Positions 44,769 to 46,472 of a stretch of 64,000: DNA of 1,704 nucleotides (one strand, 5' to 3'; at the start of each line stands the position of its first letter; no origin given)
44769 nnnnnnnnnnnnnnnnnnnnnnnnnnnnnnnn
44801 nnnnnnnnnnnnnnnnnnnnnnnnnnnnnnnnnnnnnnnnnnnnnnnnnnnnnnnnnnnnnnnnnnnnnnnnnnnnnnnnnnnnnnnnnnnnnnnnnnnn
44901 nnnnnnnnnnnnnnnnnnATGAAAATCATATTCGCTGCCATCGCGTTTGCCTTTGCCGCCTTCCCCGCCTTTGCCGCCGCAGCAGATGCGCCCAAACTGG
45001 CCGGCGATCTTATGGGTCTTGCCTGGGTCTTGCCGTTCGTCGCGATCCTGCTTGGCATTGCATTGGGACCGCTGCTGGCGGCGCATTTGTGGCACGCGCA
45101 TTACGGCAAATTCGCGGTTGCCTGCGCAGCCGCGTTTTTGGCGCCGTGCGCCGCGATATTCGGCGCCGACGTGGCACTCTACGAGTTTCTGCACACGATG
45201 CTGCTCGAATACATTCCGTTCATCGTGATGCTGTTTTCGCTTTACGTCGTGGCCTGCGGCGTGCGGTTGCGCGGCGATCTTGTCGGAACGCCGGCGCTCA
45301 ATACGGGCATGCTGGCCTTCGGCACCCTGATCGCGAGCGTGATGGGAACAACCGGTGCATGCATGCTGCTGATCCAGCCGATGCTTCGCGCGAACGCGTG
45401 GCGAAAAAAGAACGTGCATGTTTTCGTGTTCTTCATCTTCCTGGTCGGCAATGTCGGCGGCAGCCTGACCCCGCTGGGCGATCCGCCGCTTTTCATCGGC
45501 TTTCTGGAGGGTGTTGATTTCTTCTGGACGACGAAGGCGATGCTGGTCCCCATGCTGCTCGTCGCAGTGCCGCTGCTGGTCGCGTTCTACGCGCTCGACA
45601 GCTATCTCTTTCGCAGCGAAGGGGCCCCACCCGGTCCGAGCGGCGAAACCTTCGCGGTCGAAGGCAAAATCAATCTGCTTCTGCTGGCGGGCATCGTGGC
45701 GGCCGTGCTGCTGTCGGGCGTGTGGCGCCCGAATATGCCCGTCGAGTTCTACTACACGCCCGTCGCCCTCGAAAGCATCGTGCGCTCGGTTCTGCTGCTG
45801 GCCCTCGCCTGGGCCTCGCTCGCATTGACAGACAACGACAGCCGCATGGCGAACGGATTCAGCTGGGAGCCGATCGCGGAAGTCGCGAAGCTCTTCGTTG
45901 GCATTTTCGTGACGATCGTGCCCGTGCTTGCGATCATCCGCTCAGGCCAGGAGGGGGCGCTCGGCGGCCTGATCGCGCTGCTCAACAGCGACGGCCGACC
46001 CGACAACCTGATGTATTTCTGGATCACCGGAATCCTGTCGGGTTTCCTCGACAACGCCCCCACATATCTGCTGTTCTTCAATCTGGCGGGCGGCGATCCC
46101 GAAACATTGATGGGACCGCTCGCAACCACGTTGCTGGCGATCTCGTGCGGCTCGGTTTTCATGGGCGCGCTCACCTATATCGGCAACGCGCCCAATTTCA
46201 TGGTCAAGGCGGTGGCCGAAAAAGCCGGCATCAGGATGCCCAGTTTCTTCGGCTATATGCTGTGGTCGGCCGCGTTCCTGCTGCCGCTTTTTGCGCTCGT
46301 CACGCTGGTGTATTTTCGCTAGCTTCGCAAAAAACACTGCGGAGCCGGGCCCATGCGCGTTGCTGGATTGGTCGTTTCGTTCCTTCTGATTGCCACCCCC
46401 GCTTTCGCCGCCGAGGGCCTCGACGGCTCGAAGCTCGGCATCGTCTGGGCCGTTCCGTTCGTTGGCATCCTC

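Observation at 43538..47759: sbtA-sbtB inorganic-carbon uptake pair beside two tandem-duplicated NhaD-like permeases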

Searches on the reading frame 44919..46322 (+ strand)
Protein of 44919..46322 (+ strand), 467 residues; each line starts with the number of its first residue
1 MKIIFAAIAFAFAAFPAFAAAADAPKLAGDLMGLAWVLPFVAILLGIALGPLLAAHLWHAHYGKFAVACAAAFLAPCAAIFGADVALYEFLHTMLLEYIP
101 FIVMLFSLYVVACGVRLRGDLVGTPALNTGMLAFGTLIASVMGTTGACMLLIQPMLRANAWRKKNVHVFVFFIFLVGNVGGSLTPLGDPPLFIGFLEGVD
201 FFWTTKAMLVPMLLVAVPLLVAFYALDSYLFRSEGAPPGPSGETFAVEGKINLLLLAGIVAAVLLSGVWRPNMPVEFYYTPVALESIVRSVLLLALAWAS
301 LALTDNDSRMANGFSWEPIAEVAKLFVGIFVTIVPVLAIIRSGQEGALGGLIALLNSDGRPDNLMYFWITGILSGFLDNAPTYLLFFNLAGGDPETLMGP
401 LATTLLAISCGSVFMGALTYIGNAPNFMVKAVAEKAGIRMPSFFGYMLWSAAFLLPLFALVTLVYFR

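Call 4: search_protein_families(library=ncbifam, proteins=[window:44919-46322:+], max_evalue=0.01)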
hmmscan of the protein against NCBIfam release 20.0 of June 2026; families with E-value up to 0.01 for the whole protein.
window:44919-46322:+ (467 aa): 0 families

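Call 5: search_protein_families(library=pfam, proteins=[window:44919-46322:+], max_evalue=0.01)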
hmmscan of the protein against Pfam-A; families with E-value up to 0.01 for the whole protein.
window:44919-46322:+ (467 aa): 2 families
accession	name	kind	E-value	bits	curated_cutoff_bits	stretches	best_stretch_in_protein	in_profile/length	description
PF16980.11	CitMHS_2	-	8.4e-178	592.1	25.7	1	32-466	4-448/448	Putative citrate transport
PF03600.22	CitMHS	-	7.3e-10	38.9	31.9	1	125-390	76-314/336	Citrate transporter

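Call 60: search_protein_families(library=ncbifam, proteins=[window:44919-46319:+], max_evalue=10)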
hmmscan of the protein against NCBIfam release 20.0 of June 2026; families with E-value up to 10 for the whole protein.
window:44919-46319:+ (467 aa): 0 families
